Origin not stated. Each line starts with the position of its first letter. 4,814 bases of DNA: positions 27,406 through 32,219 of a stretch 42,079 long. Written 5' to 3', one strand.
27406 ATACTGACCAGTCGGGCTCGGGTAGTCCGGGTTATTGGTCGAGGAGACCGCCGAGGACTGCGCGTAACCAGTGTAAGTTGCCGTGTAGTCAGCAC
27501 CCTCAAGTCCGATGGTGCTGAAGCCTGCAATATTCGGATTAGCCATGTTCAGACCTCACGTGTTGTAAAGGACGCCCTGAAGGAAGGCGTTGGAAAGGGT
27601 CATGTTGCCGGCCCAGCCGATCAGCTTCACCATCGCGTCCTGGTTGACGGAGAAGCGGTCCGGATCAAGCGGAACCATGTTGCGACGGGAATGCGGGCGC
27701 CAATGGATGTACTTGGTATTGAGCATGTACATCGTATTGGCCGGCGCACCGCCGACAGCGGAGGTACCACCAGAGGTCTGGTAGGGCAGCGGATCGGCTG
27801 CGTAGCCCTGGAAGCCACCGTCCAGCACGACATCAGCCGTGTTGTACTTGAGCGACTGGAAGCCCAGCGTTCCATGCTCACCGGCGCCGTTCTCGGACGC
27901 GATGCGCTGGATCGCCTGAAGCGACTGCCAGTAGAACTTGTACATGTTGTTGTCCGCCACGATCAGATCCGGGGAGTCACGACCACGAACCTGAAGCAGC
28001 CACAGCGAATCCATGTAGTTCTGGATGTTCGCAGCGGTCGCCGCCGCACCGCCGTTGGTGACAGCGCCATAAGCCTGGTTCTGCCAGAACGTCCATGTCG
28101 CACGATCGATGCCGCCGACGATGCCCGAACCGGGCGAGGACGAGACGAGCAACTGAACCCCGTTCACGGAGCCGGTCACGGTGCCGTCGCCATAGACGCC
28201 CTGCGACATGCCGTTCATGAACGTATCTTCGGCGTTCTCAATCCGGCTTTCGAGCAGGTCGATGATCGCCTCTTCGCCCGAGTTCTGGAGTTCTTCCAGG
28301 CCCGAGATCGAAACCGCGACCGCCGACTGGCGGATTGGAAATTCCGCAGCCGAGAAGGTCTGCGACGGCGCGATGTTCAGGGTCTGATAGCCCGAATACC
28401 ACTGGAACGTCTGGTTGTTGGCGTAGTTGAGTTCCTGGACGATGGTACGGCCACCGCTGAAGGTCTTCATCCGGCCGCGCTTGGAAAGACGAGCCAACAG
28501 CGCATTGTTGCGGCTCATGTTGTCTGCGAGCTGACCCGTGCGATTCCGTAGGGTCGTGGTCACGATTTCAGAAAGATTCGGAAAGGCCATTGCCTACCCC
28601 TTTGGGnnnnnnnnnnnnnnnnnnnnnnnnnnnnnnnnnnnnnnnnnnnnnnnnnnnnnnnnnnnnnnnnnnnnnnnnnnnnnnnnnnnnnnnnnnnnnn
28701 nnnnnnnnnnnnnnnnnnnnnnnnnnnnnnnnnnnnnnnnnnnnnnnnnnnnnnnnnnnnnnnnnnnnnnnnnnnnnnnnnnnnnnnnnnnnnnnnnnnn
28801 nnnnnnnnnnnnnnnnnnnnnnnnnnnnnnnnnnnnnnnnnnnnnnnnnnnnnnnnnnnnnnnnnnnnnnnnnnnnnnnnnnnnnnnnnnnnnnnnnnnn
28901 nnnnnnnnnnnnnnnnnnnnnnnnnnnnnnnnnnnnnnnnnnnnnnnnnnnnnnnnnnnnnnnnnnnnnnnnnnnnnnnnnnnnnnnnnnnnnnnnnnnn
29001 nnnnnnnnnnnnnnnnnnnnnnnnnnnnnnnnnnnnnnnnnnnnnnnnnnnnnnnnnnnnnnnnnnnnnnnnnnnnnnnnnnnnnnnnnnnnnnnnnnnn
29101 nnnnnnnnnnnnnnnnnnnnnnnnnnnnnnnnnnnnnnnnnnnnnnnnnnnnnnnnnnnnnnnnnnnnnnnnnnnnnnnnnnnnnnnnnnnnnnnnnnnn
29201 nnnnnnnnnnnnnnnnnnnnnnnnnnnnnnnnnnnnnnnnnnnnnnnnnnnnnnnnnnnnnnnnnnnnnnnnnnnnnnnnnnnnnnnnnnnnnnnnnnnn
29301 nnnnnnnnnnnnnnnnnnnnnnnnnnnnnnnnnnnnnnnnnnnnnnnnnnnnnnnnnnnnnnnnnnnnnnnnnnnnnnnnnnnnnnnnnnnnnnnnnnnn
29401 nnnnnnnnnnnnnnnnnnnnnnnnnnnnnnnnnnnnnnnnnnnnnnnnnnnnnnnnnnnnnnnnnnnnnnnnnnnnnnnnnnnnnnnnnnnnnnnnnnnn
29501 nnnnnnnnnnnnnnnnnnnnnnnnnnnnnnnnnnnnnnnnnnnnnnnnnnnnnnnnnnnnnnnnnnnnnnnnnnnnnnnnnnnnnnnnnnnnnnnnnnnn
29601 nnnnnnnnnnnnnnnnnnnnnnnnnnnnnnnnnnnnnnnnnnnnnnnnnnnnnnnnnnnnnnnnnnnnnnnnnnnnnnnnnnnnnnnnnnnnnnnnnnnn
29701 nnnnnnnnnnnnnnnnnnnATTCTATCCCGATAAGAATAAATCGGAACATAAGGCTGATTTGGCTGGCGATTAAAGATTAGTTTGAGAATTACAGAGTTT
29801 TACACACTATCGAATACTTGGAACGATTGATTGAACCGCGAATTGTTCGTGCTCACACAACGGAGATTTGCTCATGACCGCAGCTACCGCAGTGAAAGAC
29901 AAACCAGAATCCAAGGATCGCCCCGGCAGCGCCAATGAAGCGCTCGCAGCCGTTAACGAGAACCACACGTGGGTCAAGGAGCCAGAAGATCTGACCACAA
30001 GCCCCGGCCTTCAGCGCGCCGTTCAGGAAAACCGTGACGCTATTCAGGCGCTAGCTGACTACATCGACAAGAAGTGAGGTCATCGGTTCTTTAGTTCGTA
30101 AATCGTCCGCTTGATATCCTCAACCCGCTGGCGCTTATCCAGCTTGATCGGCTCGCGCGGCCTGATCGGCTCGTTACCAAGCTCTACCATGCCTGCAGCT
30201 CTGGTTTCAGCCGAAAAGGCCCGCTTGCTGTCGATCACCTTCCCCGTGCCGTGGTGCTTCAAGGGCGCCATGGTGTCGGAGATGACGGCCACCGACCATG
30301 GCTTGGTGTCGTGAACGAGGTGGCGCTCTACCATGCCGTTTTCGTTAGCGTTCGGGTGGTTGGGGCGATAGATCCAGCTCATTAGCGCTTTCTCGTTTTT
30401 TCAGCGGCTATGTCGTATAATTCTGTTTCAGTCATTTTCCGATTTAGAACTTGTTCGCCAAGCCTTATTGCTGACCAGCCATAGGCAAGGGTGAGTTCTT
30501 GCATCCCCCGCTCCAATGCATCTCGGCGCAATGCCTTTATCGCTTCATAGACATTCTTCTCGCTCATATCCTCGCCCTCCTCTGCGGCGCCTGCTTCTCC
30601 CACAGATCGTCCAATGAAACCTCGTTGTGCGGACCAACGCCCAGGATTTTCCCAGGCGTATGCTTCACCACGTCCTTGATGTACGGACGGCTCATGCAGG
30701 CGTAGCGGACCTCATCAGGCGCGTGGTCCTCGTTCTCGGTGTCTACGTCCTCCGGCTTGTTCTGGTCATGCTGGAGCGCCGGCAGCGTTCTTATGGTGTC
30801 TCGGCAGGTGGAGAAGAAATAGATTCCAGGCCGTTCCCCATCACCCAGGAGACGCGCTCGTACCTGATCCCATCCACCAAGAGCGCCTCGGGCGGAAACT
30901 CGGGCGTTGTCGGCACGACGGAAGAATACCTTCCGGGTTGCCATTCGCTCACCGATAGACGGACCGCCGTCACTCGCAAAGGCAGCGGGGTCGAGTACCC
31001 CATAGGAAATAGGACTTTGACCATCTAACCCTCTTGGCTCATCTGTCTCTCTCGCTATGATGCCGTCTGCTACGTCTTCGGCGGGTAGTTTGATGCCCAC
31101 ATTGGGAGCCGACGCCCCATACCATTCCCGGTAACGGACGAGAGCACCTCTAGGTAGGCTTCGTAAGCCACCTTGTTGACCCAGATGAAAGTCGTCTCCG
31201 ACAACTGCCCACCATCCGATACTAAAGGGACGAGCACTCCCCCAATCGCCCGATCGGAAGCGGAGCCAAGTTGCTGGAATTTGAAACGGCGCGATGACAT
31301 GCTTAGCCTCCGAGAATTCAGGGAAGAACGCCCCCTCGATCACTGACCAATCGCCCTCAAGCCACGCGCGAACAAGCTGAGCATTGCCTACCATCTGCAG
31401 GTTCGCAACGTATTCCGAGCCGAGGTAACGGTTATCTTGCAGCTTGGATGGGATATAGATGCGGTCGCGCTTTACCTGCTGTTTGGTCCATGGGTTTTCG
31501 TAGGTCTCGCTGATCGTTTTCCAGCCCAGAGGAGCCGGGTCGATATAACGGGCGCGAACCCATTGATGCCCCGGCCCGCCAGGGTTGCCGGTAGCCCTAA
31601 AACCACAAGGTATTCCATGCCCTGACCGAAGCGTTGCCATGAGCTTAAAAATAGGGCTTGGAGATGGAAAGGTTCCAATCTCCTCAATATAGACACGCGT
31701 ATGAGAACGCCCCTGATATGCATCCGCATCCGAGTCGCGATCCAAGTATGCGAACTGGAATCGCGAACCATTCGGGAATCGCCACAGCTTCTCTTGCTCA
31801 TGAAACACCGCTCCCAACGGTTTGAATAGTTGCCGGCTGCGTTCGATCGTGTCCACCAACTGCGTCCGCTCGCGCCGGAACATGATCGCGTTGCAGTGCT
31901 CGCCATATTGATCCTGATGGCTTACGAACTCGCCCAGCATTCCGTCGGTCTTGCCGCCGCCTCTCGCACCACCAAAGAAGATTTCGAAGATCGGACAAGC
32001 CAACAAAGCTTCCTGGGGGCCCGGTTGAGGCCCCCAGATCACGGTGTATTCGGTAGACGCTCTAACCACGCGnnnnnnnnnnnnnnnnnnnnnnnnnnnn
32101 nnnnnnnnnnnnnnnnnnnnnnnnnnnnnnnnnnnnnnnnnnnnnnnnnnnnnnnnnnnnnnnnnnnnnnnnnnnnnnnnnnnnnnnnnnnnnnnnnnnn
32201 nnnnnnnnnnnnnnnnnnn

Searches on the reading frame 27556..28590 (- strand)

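Call 8: search_protein_families(library=phrogs, proteins=[window:27556-28590:-], max_evalue=0.01)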
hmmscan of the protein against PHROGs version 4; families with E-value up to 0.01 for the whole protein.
window:27556-28590:- (344 aa): 1 family
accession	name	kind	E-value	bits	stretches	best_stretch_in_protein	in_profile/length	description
phrog_9953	-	head and packaging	4.5e-110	369.1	1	1-342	4-327/329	major head protein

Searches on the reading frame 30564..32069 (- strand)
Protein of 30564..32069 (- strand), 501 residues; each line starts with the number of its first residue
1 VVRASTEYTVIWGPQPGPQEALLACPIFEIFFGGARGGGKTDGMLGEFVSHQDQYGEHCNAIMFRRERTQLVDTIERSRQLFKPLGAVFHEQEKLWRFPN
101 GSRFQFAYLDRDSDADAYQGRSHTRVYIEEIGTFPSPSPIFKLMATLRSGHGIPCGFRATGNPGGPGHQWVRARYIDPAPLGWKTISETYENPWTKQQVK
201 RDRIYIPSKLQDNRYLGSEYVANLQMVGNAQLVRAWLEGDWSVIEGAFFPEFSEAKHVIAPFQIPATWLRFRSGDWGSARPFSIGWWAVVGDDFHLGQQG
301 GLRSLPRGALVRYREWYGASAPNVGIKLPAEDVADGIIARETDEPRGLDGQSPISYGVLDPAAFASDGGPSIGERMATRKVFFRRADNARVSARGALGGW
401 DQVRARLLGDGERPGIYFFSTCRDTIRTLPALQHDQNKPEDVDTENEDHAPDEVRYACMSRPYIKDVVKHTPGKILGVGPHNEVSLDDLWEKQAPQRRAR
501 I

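Call 8: search_protein_families(library=phrogs, proteins=[window:30564-32069:-], max_evalue=0.01)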
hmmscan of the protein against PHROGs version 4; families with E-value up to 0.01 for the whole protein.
window:30564-32069:- (501 aa): 5 families
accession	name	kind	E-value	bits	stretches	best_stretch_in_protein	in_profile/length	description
phrog_2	-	head and packaging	1.7e-32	114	1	10-465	262-596/807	terminase large subunit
phrog_979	-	head and packaging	2e-29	103.7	1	11-243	150-408/642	terminase large subunit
phrog_9526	-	head and packaging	5.1e-08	33.7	1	10-163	6-165/280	terminase large subunit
phrog_5653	-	head and packaging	4e-07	30.9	0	239-287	1-50/199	terminase large subunit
phrog_10250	-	head and packaging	4.1e-06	27.7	1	231-460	8-214/228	terminase large subunit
